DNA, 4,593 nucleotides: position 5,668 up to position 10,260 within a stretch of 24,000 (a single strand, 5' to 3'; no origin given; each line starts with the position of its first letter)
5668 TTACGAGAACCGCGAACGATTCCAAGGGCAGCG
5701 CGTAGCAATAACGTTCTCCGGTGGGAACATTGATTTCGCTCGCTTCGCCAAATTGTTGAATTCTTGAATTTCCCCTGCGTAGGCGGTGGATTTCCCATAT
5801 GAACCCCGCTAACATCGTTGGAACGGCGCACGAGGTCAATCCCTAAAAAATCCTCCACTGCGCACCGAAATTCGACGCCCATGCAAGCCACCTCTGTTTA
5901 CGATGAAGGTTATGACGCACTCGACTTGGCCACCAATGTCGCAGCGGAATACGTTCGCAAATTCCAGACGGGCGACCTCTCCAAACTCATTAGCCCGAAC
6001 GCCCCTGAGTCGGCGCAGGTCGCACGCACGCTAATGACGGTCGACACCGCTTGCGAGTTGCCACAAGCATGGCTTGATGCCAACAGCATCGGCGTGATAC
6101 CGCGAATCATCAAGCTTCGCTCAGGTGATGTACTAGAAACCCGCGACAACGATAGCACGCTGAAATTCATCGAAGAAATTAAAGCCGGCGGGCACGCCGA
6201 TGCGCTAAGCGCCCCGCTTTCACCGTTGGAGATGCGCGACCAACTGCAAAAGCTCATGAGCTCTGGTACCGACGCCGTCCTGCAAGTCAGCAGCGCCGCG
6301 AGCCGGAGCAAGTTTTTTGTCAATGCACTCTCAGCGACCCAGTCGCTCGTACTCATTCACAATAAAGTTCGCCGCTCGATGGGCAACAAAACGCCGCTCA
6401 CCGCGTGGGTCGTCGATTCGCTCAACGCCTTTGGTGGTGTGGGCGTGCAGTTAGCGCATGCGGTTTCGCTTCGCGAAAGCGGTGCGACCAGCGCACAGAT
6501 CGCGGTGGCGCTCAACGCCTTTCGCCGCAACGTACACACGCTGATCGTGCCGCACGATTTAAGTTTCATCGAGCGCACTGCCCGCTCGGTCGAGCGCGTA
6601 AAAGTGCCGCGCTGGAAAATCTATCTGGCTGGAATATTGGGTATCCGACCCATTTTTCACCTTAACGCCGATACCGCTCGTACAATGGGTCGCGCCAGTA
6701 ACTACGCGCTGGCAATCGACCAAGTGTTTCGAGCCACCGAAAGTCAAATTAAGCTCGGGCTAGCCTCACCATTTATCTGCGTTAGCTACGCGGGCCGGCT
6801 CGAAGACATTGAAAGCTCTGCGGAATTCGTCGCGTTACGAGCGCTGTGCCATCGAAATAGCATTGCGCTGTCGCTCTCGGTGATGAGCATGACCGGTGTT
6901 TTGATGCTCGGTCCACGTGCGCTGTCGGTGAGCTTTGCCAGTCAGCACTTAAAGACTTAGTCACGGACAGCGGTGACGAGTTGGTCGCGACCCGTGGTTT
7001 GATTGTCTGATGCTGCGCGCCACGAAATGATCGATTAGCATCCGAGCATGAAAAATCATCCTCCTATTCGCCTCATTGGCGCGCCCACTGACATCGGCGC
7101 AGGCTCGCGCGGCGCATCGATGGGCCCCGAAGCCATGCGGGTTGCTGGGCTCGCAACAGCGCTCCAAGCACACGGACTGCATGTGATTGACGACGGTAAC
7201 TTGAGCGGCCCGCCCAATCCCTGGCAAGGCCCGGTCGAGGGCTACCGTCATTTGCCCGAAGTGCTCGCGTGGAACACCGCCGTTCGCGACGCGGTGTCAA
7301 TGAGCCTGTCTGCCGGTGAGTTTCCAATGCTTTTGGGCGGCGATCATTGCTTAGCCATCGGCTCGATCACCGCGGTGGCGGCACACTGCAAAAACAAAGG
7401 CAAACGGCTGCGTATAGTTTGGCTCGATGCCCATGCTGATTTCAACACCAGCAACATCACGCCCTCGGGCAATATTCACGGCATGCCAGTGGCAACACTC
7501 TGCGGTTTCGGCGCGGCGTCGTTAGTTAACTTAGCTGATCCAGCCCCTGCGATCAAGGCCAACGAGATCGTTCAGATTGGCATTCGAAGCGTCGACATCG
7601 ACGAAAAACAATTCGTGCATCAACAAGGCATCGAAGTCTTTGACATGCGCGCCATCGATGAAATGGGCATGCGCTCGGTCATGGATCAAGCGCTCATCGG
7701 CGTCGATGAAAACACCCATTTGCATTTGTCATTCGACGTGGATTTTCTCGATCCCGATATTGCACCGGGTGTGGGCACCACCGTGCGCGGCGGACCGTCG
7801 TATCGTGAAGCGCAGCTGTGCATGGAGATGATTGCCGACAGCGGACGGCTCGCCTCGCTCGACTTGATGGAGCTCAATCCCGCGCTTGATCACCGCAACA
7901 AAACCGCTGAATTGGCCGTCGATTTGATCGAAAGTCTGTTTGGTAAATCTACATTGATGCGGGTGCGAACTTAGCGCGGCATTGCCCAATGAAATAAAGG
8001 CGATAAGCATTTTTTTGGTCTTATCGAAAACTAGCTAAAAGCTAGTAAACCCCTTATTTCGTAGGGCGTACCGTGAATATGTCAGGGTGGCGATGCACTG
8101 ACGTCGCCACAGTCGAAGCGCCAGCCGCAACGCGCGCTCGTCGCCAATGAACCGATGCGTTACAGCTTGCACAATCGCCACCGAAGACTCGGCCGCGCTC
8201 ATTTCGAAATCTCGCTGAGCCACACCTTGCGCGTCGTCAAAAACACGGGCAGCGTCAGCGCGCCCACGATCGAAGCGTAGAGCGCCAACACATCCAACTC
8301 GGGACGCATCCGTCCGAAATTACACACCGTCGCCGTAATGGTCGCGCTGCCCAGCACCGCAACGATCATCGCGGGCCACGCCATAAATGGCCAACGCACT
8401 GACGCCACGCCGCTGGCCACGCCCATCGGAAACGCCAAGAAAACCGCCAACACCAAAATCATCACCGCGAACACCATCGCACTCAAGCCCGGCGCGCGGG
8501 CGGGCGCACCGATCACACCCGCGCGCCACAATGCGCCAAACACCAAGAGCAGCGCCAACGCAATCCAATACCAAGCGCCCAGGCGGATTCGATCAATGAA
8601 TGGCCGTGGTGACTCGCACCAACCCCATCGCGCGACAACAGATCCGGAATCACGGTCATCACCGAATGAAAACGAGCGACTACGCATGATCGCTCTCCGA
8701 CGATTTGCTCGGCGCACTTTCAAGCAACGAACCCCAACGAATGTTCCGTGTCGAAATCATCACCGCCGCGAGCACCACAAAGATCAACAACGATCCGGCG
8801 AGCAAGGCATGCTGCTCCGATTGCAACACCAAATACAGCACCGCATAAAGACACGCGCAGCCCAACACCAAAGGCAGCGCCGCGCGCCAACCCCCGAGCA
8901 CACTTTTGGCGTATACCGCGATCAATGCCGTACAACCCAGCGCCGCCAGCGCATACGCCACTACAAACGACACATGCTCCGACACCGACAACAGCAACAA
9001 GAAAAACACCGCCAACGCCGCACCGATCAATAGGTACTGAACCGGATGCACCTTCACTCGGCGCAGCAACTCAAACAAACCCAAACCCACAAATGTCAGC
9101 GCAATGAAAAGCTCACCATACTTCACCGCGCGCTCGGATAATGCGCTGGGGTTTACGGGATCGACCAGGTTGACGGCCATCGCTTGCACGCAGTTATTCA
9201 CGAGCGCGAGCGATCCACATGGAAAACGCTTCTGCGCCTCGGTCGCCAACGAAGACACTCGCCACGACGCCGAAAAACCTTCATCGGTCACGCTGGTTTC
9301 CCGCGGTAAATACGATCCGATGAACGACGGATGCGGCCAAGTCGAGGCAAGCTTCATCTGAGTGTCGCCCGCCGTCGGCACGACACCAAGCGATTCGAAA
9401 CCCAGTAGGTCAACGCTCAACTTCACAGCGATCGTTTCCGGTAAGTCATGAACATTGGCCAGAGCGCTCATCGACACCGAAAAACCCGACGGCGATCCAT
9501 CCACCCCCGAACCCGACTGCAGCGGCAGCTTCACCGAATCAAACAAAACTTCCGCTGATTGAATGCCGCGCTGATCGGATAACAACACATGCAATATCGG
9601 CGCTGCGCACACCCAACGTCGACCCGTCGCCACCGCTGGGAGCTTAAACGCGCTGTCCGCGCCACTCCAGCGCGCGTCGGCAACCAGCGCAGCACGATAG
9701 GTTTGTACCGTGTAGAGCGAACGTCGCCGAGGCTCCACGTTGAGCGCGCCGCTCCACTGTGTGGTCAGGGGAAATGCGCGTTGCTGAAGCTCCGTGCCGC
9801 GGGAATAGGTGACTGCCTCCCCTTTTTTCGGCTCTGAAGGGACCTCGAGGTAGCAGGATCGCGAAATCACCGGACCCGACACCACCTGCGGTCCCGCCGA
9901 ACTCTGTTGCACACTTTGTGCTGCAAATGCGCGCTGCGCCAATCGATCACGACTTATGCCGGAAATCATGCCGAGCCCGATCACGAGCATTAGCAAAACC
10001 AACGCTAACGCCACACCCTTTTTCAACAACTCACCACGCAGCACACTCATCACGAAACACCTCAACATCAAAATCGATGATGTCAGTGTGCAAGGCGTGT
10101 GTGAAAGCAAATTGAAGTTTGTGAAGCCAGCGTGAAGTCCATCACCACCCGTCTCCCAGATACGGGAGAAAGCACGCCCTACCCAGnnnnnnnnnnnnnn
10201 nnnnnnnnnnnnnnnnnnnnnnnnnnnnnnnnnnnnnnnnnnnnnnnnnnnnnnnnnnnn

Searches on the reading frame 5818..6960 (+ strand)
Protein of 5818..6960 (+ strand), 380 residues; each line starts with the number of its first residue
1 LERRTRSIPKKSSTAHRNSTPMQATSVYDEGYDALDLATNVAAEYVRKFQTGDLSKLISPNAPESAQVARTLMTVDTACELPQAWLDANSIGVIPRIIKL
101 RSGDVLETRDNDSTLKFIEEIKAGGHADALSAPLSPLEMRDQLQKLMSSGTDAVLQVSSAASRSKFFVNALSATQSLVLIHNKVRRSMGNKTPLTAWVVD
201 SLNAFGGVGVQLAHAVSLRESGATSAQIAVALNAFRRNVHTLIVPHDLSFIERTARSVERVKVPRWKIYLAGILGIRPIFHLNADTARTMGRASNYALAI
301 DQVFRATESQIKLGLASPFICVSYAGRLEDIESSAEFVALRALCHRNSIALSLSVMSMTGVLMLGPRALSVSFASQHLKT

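Call 11: search_protein_families(library=pfam, proteins=[window:5818-6960:+])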
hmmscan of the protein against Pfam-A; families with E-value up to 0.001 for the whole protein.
window:5818-6960:+ (380 aa): 1 family
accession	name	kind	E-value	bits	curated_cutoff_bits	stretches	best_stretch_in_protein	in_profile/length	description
PF02645.21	DegV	-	5e-27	95.4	27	1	74-375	5-279/280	Uncharacterised protein, DegV family COG1307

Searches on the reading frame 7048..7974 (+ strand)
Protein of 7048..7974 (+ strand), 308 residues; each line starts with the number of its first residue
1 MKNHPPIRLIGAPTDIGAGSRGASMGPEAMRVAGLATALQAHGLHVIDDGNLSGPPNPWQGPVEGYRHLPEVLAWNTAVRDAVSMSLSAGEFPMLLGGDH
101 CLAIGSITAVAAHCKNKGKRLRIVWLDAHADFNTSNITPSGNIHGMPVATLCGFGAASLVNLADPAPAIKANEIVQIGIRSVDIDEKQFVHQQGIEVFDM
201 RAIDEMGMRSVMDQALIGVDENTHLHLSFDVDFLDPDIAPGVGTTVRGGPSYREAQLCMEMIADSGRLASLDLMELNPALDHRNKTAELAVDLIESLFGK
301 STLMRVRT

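Call 11: search_protein_families(library=pfam, proteins=[window:7048-7974:+])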
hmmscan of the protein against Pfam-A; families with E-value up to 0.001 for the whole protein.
window:7048-7974:+ (308 aa): 1 family
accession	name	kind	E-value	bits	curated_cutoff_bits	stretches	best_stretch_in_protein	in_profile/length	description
PF00491.26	Arginase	-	1.9e-77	261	22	1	7-298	3-279/280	Arginase family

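Call 14: find_encoding_contigs(protein=window:7048-7974:+, flank=10000, max_places=10)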
Protein window:7048-7974:+ (308 aa): no gene with exactly this product is on record in the collection.

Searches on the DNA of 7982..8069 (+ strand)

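Call 49: build_rna_model(alignment_id=A3, structure=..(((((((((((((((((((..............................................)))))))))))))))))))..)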
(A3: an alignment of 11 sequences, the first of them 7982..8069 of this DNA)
Model R1 built from alignment A3 (11 sequences, 88 columns); structure: as given.
model positions 88; base pairs 19; branch points 0; effective number of sequences 8.41; information 0.647 bits per position. Calibrated on 0.2 Mb of random sequence (short: E-values are rough).
structure used (alignment columns):
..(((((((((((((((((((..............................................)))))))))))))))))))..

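Call 50: search_with_rna_model(model_id=R1, sources=[window, L004, L005, L006, L007, L089, L090, L091, L092, L093, L094, L095], max_evalue=10)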
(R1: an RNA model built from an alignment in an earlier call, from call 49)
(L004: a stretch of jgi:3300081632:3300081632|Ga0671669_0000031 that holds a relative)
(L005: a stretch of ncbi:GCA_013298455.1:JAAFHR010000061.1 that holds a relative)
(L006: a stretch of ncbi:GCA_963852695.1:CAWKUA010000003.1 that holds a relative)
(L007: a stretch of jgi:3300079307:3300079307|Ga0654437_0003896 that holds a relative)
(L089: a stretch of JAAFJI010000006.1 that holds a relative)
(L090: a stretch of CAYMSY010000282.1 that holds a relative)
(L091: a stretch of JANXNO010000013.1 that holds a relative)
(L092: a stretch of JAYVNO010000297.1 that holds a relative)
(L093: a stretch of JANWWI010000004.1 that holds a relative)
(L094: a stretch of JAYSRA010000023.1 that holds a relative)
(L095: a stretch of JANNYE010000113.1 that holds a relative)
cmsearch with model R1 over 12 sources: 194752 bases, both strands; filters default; matches with E-value up to 10: 40.
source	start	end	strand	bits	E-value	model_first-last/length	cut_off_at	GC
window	12571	12658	+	86.8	4.8e-16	1-88/88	no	0.31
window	7982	8069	+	82.3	4.5e-15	1-88/88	no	0.38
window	23175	23262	+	80.6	1.1e-14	1-88/88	no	0.28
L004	9867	9954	+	74.6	2.2e-13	1-88/88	no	0.39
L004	5368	5455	+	69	3.6e-12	1-88/88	no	0.45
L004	15235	15322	+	68.8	4e-12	1-88/88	no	0.4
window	169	256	+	68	6.1e-12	1-88/88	no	0.3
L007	9867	9954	+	67.6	7.2e-12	1-88/88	no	0.35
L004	15236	15322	-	56.7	1.8e-09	1-88/88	no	0.4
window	12571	12658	-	56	2.6e-09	1-88/88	no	0.31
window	23175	23262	-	55.2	3.8e-09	1-88/88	no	0.28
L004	9867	9954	-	53.2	1.1e-08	1-88/88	no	0.39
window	7982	8069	-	48.4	1.1e-07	1-88/88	no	0.38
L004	5368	5455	-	46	3.9e-07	1-88/88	no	0.45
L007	9868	9954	-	44.8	7.3e-07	1-88/88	no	0.36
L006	5254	5342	-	35.7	6.9e-05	1-88/88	no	0.51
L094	11390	11477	+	35.5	7.8e-05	1-88/88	no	0.38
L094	6787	6874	-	34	0.00016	1-88/88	no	0.38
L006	5254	5342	+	31.6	0.00054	1-88/88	no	0.51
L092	4433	4520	-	30.5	0.00095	1-88/88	no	0.43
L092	4432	4520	+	29.7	0.0014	1-88/88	no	0.43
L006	364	451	-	28.9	0.0021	1-88/88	no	0.52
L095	6851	6939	-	26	0.0091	1-88/88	no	0.49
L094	11390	11477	-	25.6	0.011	1-88/88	no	0.38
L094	6787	6873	+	24.8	0.017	1-88/88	no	0.38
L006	9838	9924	-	24.1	0.023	1-88/88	no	0.51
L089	12195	12281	+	23.8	0.027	1-88/88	no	0.3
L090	1095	1183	-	23.3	0.035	1-88/88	no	0.45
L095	633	720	-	22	0.069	1-88/88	no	0.51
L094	2394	2481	-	21.2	0.1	1-88/88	no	0.45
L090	1095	1183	+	20.2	0.17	1-88/88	no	0.45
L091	2573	2660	+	18.9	0.33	1-88/88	no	0.43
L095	633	720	+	18.7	0.37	1-88/88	no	0.51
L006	364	451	+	18.6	0.38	1-88/88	no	0.52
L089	15865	15953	-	18.5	0.4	1-88/88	no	0.34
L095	15281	15369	-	18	0.5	1-88/88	no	0.48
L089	9576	9663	+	16.9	0.91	1-88/88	no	0.28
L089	9576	9663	-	16.5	1.1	1-88/88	no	0.28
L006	21007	21095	+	15.7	1.6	1-88/88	no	0.48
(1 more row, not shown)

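Call 54: search_with_rna_model(model_id=R1, sources=[L008, L009, L010, L011, L012, L013, L014, L015, L016, L017, L018, L019, L020, L021, L022, L023, L024, L025, L026, L027, L028, L029, L030, L031, L032, L033, L034, L035, L036, L037, L038, L039, L040, L041, L042, L043, L044, L045, L046, L047, L048, L049, L050, L051, L052, L053, L054, L055, L056, L057, L058, L059, L060, L061, L062, L063, L064, L065, L066, L067, L068, L069, L070, L071, L072, L073, L074, L075, L076, L077, L078, L079, L080, L081, L082, L083, L084, L085, L086, L087], max_evalue=1)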
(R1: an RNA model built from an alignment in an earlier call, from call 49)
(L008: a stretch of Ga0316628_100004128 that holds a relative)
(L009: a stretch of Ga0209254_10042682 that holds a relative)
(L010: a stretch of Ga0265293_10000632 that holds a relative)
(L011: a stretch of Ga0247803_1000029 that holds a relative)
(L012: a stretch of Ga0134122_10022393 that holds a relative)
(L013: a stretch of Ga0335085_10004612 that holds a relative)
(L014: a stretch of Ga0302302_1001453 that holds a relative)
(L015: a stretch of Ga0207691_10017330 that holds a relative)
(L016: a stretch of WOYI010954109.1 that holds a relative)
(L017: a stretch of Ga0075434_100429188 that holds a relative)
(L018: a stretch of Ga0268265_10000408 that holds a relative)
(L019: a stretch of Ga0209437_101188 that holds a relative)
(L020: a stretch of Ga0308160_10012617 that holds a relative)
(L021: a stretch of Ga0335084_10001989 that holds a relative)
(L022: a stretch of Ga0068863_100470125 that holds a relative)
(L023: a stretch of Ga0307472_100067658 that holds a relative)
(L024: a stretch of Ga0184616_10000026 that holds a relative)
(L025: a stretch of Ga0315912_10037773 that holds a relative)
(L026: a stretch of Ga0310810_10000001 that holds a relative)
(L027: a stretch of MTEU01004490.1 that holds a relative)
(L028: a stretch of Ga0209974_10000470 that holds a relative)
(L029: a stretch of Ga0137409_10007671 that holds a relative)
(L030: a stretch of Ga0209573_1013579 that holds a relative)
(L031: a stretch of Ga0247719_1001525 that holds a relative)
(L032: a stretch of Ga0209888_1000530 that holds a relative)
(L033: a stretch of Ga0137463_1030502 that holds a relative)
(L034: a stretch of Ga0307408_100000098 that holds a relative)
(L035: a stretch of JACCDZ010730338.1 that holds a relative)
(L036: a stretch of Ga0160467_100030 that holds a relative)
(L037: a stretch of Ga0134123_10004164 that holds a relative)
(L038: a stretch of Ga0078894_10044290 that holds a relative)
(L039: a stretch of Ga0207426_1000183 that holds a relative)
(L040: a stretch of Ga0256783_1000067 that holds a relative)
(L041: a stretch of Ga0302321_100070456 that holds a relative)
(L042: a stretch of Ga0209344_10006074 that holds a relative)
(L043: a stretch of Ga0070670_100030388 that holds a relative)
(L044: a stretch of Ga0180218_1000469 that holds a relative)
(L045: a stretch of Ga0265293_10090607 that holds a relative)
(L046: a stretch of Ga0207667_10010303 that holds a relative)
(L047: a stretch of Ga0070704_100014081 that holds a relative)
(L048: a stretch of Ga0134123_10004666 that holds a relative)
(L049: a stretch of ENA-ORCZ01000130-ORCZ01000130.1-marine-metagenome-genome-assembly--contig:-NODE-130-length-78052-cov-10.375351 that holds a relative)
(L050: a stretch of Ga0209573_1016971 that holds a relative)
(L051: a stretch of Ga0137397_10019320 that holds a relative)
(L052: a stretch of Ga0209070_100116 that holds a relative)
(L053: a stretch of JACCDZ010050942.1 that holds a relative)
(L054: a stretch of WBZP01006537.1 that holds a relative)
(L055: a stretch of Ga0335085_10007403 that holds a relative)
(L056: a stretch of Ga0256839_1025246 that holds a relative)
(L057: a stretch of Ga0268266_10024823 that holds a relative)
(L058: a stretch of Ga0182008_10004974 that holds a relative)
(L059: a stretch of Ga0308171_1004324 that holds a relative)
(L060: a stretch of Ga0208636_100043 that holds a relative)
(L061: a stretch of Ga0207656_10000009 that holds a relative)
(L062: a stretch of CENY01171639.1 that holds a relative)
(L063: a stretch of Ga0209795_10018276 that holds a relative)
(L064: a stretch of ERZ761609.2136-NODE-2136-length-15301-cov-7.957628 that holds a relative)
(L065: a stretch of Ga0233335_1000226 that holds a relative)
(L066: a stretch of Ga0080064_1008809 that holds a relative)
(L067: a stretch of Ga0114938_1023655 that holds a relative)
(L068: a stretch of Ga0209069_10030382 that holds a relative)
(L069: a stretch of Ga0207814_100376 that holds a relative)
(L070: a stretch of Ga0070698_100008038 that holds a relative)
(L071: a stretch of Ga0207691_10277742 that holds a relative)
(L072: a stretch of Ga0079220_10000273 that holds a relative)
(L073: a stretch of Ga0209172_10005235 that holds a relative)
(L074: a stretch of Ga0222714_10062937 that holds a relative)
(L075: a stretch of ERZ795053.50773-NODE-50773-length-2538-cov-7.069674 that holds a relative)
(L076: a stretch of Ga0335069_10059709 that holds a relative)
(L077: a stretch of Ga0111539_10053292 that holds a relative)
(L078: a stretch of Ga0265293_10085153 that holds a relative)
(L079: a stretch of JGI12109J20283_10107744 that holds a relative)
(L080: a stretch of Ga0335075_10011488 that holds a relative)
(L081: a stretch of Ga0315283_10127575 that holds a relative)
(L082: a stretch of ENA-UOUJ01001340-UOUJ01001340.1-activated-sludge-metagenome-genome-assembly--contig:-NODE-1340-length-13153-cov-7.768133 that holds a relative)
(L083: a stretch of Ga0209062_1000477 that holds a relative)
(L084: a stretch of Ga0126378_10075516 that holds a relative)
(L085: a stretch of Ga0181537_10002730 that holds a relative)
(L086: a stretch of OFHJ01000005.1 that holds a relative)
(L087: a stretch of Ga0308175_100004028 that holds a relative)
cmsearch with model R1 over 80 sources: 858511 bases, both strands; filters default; matches with E-value up to 1: 0.
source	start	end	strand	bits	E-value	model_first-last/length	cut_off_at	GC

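Call 55: search_with_rna_model(model_id=R1, sources=[window, L004, L005, L006, L007, L089, L090, L091, L092, L093, L094, L095], max_evalue=0.5, make_alignment=true)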
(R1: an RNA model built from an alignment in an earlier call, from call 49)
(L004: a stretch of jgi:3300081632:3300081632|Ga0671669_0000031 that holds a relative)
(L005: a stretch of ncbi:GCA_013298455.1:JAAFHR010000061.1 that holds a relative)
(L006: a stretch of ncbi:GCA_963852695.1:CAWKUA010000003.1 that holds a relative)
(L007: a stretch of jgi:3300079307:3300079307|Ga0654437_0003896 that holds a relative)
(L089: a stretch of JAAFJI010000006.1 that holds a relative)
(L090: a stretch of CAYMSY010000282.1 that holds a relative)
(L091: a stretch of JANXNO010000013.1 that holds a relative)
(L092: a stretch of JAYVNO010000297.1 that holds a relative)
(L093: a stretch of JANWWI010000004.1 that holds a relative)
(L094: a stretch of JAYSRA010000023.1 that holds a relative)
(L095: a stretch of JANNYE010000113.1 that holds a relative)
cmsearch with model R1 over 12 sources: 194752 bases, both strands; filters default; matches with E-value up to 0.5: 36.
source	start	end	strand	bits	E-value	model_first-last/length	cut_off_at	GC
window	12571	12658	+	86.8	4.8e-16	1-88/88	no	0.31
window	7982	8069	+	82.3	4.5e-15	1-88/88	no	0.38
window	23175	23262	+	80.6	1.1e-14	1-88/88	no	0.28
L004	9867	9954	+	74.6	2.2e-13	1-88/88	no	0.39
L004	5368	5455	+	69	3.6e-12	1-88/88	no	0.45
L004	15235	15322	+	68.8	4e-12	1-88/88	no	0.4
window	169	256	+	68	6.1e-12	1-88/88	no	0.3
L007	9867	9954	+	67.6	7.2e-12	1-88/88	no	0.35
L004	15236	15322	-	56.7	1.8e-09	1-88/88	no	0.4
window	12571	12658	-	56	2.6e-09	1-88/88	no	0.31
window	23175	23262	-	55.2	3.8e-09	1-88/88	no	0.28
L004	9867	9954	-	53.2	1.1e-08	1-88/88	no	0.39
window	7982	8069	-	48.4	1.1e-07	1-88/88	no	0.38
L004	5368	5455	-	46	3.9e-07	1-88/88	no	0.45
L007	9868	9954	-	44.8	7.3e-07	1-88/88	no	0.36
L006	5254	5342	-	35.7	6.9e-05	1-88/88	no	0.51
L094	11390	11477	+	35.5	7.8e-05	1-88/88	no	0.38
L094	6787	6874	-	34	0.00016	1-88/88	no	0.38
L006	5254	5342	+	31.6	0.00054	1-88/88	no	0.51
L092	4433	4520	-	30.5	0.00095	1-88/88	no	0.43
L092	4432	4520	+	29.7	0.0014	1-88/88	no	0.43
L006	364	451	-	28.9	0.0021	1-88/88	no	0.52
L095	6851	6939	-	26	0.0091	1-88/88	no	0.49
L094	11390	11477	-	25.6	0.011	1-88/88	no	0.38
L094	6787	6873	+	24.8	0.017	1-88/88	no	0.38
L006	9838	9924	-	24.1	0.023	1-88/88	no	0.51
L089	12195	12281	+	23.8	0.027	1-88/88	no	0.3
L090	1095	1183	-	23.3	0.035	1-88/88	no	0.45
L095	633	720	-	22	0.069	1-88/88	no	0.51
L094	2394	2481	-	21.2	0.1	1-88/88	no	0.45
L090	1095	1183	+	20.2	0.17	1-88/88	no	0.45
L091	2573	2660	+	18.9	0.33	1-88/88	no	0.43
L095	633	720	+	18.7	0.37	1-88/88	no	0.51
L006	364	451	+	18.6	0.38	1-88/88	no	0.52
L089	15865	15953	-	18.5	0.4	1-88/88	no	0.34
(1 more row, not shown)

Alignment A4: 36 matches aligned to the model, 119 columns, each read 5' to 3' on its own strand. Consensus structure (alignment columns), stored with it:
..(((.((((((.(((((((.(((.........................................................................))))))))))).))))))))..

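Call 70: search_with_rna_model(model_id=R1, sources=[window, L005, L007], max_evalue=10, filters=off)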
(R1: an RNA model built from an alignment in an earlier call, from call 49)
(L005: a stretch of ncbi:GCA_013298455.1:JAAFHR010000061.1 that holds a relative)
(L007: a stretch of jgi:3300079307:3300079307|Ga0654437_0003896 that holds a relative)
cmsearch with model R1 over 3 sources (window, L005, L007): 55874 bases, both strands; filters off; matches with E-value up to 10: 11.
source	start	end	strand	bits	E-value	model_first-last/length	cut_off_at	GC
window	12571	12658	+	86.8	1.4e-16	1-88/88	no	0.31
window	7982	8069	+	82.3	1.3e-15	1-88/88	no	0.38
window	23175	23262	+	80.6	3.1e-15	1-88/88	no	0.28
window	169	256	+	68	1.8e-12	1-88/88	no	0.3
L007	9867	9954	+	67.6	2.1e-12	1-88/88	no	0.35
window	12571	12658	-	56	7.5e-10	1-88/88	no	0.31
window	23175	23262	-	55.2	1.1e-09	1-88/88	no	0.28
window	7982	8069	-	48.4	3.3e-08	1-88/88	no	0.38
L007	9868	9954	-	44.7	2.1e-07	1-88/88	no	0.36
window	169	256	-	36.3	1.5e-05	1-88/88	no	0.3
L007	17838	17875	-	9.6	10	30-67/88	no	0.29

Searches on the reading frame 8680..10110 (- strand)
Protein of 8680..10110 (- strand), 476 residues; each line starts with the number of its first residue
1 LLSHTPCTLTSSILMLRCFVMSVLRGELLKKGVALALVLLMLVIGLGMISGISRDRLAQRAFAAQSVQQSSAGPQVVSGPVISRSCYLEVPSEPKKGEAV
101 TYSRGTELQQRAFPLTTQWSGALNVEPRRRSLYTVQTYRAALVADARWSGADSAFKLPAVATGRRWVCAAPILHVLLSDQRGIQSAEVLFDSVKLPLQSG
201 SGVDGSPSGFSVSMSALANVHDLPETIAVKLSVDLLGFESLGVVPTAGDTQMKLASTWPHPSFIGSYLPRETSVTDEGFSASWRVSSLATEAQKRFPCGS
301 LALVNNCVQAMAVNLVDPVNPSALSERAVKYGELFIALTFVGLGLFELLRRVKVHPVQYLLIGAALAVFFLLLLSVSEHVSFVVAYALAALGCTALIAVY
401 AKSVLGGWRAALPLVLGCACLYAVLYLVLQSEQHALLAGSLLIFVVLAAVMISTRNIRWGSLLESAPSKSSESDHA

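Call 11: search_protein_families(library=pfam, proteins=[window:8680-10110:-])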
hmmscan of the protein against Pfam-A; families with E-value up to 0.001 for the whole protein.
window:8680-10110:- (476 aa): 1 family
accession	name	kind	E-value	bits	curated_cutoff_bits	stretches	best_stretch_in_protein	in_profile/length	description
PF06123.17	CreD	-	3.3e-116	389.1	23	1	29-459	3-427/428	Inner membrane protein CreD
